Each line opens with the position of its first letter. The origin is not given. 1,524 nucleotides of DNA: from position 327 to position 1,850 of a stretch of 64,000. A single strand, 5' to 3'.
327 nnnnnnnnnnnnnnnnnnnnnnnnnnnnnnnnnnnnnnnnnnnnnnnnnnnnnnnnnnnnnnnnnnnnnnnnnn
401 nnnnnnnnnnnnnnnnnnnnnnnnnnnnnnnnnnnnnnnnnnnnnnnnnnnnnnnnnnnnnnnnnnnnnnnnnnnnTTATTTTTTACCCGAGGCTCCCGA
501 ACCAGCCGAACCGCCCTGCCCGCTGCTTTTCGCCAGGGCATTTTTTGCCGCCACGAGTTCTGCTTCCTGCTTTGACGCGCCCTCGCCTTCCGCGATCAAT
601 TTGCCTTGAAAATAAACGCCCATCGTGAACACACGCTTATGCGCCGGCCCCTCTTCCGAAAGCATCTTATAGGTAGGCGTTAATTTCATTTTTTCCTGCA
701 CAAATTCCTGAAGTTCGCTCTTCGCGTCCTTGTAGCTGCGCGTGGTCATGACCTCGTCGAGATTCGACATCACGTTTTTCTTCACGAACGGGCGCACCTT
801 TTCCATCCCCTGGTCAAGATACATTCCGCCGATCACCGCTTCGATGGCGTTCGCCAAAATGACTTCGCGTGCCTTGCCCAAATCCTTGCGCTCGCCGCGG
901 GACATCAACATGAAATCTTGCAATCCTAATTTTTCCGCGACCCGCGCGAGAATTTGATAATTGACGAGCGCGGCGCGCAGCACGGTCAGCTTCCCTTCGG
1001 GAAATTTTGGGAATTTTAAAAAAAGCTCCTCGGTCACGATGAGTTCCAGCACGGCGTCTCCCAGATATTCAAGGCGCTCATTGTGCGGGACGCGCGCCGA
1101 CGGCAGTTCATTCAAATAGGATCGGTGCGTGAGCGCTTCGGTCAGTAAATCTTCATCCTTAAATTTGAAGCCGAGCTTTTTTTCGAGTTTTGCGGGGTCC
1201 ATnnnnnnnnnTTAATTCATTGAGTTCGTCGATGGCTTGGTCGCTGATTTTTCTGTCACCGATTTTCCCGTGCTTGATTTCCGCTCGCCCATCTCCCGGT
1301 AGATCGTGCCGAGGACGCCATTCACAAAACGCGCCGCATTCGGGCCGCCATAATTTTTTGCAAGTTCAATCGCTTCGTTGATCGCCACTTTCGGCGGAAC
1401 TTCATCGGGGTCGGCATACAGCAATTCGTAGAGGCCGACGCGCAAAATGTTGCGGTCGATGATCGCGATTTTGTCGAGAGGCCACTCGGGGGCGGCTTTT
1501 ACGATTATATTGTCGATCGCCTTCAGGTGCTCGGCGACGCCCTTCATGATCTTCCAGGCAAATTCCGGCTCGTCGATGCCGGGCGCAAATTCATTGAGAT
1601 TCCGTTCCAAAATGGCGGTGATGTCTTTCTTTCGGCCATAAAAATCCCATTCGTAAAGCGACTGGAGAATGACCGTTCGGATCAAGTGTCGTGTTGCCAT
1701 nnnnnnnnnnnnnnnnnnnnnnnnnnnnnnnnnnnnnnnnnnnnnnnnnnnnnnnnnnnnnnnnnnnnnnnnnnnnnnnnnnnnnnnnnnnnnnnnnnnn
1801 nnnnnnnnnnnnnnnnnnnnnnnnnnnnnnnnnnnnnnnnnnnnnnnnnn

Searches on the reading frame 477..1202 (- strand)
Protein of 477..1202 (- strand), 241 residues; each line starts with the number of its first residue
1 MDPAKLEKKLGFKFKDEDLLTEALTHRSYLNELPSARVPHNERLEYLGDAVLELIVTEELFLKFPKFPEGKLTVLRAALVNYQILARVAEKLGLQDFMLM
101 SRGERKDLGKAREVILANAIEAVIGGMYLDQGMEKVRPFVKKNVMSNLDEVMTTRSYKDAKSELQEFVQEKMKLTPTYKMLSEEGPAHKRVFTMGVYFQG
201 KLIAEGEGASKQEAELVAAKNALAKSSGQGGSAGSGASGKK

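Call 4: search_protein_families(library=pfam, proteins=[window:477-1202:-], max_evalue=0.01)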
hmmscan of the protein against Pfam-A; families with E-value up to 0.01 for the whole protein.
window:477-1202:- (241 aa): 5 families
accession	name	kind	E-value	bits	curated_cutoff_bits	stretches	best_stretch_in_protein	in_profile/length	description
PF14622.11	Ribonucleas_3_3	-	5.3e-37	127.3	35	1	16-147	1-127/128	Ribonuclease-III-like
PF00636.31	Ribonuclease_3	-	1.1e-24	87.6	27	1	42-132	1-102/102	Ribonuclease III domain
PF00035.32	dsrm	-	1.8e-18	67.3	23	1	160-225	1-65/66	Double-stranded RNA binding motif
PF22935.1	RM44_endonuclase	-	6.3e-12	46.2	27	1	8-125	11-137/139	Large ribosomal subunit protein mL44, endonuclease domain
PF24995.1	DSRM_2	-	0.0031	18.4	27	1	184-225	37-76/79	dsRNA binding domain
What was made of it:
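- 477..1202 (-): rnc (RNase III), the last gene of the conserved rnhB-rpmF-nusB-rnc row. Pfam Ribonucleas_3_3, Ribonuclease_3 and dsrm (call 4).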

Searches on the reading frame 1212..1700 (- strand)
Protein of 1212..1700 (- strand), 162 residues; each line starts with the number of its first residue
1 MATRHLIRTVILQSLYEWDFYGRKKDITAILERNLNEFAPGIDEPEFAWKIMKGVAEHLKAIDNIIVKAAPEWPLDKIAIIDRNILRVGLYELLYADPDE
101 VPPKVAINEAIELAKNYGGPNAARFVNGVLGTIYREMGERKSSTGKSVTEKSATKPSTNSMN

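Call 4: search_protein_families(library=pfam, proteins=[window:1212-1700:-], max_evalue=0.01)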
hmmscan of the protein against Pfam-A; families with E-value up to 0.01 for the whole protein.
window:1212-1700:- (162 aa): 1 family
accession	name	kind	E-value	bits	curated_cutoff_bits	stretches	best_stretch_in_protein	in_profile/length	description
PF01029.23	NusB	-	5.4e-33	114.7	23.1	1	7-135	3-133/133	NusB family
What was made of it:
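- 1212..1700 (-): nusB, the next gene downstream. Pfam NusB E=5e-33 (call 4).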

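Call 7: find_encoding_contigs(protein=window:1212-1700:-, flank=3000, max_places=10)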
Protein window:1212-1700:- (162 aa): no gene with exactly this product is on record in the collection.

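Call 56: list_cluster_members(proteins=[window:1749-1898:-, window:1215-1700:-, window:480-1202:-, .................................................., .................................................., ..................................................])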
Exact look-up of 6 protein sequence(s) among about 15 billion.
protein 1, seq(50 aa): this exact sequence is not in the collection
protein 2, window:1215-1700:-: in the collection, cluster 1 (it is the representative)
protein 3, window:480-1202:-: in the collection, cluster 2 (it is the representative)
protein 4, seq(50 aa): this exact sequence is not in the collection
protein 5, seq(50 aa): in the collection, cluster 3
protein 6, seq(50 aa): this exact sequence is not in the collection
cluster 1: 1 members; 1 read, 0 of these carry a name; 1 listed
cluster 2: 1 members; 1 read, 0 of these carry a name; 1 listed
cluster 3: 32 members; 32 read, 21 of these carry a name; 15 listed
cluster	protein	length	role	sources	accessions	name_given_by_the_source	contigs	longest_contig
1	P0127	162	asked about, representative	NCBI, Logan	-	-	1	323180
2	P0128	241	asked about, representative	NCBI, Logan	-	-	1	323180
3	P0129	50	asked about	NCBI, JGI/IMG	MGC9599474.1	MAG: 50S ribosomal protein L32 [Minisyncoccia bacterium]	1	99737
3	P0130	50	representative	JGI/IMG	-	large subunit ribosomal protein L32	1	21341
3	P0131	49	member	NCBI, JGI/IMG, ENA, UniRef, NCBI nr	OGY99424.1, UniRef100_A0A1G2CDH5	MAG: 50S ribosomal protein L32 [Candidatus Liptonbacteria bacterium ... | Large ribosomal subunit protein bL32 n=1 Tax=Candidatus Liptonbacteria bacterium ...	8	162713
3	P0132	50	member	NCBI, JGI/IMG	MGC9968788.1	MAG: 50S ribosomal protein L32 [Minisyncoccia bacterium] | ribosomal protein L32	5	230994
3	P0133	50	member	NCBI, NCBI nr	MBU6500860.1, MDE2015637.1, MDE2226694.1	MAG: 50S ribosomal protein L32 [Patescibacteria group bacterium] | 50S ribosomal protein L32 [Patescibacteria group bacterium]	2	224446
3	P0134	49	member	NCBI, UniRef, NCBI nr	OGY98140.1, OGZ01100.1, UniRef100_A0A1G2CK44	MAG: 50S ribosomal protein L32 [Candidatus Liptonbacteria bacterium ... | Large ribosomal subunit protein bL32 n=1 Tax=Candidatus Liptonbacteria bacterium ...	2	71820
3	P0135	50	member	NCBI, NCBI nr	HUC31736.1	MAG TPA: 50S ribosomal protein L32 [Candidatus Paceibacterota bacterium] | 50S ribosomal protein L32 [Candidatus Paceibacterota bacterium]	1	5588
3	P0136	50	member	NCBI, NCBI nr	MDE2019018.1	MAG: 50S ribosomal protein L32 [Patescibacteria group bacterium] | 50S ribosomal protein L32 [Patescibacteria group bacterium]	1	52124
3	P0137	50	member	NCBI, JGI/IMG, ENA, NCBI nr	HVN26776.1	MAG TPA: 50S ribosomal protein L32 [Candidatus Paceibacterota bacterium] | 50S ribosomal protein L32 [Candidatus Paceibacterota bacterium]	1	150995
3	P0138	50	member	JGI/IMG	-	large subunit ribosomal protein L32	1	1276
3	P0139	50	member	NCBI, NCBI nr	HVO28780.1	MAG TPA: 50S ribosomal protein L32 [Candidatus Paceibacterota bacterium] | 50S ribosomal protein L32 [Candidatus Paceibacterota bacterium]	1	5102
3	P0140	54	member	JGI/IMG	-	large subunit ribosomal protein L32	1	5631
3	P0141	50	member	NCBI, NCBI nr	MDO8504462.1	MAG: 50S ribosomal protein L32 [Candidatus Liptonbacteria bacterium] | 50S ribosomal protein L32 [Candidatus Liptonbacteria bacterium]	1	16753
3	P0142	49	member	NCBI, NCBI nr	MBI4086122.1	MAG: 50S ribosomal protein L32 [Candidatus Liptonbacteria bacterium] | 50S ribosomal protein L32 [Candidatus Liptonbacteria bacterium]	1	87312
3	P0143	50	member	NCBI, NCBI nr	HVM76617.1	MAG TPA: 50S ribosomal protein L32 [Candidatus Paceibacterota bacterium] | 50S ribosomal protein L32 [Candidatus Paceibacterota bacterium]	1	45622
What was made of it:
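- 1212..1700 (-): Its exact product is in the public collection from the 323-kb contig (call 56).
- On Ribosomal protein bL32 (PF01783): Relatives are named 50S ribosomal protein L32 (call 56).
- Closest known: Bacterial ribosomal protein bL32. Same: It is named L32 in relatives' NCBI annotations (call 56).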
